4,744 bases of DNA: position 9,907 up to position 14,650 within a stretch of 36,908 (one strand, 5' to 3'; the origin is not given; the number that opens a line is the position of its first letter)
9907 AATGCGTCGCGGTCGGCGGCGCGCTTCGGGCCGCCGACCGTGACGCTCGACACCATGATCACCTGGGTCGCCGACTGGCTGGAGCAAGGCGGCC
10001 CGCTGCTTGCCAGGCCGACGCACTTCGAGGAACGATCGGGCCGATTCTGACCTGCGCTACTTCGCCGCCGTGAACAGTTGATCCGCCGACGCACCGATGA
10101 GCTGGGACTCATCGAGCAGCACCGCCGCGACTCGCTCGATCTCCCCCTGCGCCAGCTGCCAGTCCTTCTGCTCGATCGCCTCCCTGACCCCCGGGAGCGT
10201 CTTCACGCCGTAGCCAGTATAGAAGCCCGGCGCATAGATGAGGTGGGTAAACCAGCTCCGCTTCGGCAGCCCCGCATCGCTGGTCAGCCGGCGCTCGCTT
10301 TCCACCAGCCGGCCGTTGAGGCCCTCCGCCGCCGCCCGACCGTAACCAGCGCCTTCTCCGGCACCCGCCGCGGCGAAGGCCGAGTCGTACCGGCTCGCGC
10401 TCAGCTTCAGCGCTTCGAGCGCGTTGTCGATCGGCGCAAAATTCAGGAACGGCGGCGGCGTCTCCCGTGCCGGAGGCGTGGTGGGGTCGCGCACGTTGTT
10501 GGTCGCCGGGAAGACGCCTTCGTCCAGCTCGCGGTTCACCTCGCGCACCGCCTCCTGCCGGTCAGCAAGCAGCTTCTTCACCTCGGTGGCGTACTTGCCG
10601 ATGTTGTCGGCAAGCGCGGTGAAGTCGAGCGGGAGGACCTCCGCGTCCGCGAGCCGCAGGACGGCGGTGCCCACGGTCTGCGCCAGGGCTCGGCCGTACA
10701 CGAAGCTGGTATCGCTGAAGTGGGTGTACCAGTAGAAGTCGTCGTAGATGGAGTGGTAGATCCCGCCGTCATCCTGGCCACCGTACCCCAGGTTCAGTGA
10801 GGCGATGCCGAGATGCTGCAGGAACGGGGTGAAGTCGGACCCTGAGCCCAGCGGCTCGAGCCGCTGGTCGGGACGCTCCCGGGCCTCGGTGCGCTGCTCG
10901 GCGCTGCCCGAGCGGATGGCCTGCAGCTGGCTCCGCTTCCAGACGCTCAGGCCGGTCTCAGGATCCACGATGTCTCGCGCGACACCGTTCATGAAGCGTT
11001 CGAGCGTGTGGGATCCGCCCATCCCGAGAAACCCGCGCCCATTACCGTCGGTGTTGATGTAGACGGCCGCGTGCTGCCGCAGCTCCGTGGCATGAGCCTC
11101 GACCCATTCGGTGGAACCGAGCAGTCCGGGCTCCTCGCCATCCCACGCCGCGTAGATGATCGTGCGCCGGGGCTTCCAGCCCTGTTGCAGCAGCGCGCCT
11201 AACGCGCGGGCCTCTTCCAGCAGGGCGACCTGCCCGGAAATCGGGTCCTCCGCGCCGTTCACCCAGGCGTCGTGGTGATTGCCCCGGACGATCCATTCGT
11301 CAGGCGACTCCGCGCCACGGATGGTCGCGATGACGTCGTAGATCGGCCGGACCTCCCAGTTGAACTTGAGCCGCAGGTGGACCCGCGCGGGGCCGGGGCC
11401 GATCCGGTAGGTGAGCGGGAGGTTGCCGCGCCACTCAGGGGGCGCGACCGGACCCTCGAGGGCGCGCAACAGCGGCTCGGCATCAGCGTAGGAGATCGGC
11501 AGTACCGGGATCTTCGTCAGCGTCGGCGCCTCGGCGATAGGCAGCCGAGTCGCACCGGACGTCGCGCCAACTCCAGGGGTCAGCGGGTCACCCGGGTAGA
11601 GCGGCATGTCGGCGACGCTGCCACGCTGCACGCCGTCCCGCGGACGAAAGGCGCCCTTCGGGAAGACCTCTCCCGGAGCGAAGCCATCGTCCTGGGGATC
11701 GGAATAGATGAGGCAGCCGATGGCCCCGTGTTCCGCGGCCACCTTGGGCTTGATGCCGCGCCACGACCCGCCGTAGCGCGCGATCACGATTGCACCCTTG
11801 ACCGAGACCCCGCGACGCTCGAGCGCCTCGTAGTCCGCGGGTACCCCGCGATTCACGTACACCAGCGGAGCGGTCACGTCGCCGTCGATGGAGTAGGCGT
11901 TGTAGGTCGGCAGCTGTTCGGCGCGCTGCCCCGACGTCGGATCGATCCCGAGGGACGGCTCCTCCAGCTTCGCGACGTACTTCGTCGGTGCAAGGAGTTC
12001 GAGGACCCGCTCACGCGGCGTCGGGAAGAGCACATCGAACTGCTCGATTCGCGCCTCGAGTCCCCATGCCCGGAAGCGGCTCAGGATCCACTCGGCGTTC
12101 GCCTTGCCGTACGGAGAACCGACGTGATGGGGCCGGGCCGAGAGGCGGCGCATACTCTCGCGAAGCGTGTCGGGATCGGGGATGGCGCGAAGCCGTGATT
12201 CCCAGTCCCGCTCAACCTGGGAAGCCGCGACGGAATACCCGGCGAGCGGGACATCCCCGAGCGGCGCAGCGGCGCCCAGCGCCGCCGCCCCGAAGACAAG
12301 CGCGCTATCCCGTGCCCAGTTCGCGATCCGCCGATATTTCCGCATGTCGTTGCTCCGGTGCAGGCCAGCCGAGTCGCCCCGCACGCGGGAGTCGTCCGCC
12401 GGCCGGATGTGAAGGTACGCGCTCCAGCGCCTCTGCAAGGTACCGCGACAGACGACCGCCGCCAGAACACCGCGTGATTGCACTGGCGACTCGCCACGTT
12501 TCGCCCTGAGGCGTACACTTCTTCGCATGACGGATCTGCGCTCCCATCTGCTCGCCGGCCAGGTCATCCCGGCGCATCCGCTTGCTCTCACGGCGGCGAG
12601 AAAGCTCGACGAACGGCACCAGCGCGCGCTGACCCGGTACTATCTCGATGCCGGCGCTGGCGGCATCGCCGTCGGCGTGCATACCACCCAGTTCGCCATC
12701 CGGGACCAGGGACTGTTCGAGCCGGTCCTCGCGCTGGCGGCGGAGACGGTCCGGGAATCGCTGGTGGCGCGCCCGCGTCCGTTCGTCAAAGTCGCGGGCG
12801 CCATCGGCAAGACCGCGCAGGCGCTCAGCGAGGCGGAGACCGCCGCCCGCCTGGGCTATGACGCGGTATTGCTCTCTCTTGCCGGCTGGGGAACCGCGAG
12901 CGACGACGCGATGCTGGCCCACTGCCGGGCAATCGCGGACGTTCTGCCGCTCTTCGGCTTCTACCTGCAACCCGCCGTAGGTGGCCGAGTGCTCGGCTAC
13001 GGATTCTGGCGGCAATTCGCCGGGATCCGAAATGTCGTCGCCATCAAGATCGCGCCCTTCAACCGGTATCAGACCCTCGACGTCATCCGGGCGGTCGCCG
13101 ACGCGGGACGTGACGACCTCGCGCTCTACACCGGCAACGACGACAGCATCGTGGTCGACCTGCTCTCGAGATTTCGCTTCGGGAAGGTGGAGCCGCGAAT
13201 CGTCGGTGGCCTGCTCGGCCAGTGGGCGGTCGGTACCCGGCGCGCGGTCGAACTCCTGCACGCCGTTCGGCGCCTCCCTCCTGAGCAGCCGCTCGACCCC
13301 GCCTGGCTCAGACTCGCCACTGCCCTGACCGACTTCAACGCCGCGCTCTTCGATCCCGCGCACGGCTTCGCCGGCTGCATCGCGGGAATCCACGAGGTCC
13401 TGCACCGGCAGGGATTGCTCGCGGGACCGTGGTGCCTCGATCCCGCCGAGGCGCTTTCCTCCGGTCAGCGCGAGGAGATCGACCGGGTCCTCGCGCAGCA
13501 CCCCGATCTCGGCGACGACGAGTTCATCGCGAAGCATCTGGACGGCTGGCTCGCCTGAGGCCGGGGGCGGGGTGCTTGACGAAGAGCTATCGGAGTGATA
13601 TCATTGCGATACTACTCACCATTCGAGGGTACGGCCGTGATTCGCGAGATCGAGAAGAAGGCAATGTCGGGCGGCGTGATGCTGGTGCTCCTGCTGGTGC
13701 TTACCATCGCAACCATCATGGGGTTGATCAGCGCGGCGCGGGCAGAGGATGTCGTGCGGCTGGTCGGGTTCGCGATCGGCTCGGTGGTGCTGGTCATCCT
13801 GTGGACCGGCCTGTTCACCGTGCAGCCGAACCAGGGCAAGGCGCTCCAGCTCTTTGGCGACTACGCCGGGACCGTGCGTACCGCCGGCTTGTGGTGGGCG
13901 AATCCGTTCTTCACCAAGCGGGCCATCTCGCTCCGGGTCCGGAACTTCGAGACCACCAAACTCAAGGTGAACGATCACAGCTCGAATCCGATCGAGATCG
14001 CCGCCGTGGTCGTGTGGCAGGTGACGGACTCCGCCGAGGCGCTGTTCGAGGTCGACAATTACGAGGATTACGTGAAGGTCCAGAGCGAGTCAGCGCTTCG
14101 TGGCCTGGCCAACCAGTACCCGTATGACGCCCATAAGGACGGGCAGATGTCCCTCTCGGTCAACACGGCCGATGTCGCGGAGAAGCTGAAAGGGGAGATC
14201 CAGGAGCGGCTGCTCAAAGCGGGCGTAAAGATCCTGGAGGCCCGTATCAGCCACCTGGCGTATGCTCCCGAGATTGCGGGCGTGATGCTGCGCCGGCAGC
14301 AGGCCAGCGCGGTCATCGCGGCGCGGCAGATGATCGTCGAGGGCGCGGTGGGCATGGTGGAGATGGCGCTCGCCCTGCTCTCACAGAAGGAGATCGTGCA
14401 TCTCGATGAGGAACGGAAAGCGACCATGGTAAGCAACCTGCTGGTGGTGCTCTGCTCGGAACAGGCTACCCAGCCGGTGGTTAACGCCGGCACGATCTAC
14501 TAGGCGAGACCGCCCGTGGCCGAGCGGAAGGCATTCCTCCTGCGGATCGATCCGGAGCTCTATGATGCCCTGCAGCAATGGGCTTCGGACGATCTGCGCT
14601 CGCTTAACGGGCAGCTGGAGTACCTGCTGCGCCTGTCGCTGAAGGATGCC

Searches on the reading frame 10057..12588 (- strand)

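Call 56: search_protein_families(library=pfam, proteins=[window:10057-12588:-], max_evalue=0.0001)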
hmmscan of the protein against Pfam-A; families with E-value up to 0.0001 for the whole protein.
window:10057-12588:- (843 aa): 3 families
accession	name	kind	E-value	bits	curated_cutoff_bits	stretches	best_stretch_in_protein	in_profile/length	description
PF04253.20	TFR_dimer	-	1.4e-24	86.8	27.1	1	715-826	1-115/121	Transferrin receptor-like dimerisation domain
PF04389.22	Peptidase_M28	-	2.2e-17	63.8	21.3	1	419-618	2-174/193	Peptidase family M28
PF02225.27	PA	-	1.1e-07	32.3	23.9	1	238-305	1-68/95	PA domain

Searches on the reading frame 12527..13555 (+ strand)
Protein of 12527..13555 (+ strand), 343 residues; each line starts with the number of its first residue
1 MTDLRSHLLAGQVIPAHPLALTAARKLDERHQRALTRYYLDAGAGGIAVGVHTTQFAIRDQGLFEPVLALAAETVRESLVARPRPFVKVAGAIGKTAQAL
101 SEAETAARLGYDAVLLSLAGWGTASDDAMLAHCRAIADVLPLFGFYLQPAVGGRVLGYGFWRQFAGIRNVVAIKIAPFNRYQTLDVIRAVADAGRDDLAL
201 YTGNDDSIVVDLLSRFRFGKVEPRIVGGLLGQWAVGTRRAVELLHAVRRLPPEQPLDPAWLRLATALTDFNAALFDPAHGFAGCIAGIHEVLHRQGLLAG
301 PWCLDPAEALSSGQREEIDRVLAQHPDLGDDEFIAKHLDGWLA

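Call 56: search_protein_families(library=pfam, proteins=[window:12527-13555:+], max_evalue=0.0001)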
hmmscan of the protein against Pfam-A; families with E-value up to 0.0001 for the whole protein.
window:12527-13555:+ (343 aa): 1 family
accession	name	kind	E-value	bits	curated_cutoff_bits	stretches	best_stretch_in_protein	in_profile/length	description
PF00701.28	DHDPS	-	3.1e-08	33.1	22.1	1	17-210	9-192/289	Dihydrodipicolinate synthetase family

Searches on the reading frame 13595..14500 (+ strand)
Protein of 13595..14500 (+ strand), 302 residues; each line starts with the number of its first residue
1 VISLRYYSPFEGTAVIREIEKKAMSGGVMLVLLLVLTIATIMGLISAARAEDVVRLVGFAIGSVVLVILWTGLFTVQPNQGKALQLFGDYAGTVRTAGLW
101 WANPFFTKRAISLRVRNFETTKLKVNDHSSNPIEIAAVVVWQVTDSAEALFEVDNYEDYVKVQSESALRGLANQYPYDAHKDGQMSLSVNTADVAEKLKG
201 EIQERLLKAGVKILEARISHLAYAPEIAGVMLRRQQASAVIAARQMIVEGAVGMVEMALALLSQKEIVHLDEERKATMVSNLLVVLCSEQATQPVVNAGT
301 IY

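Call 77: search_protein_families(library=pfam, proteins=[window:13595-14500:+], max_evalue=0.0001)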
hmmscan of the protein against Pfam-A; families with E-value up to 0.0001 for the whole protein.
window:13595-14500:+ (302 aa): 1 family
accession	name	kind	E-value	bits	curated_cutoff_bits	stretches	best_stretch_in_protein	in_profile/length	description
PF01145.31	Band_7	-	1.7e-20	74.3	23.6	1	79-245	6-169/176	SPFH domain / Band 7 family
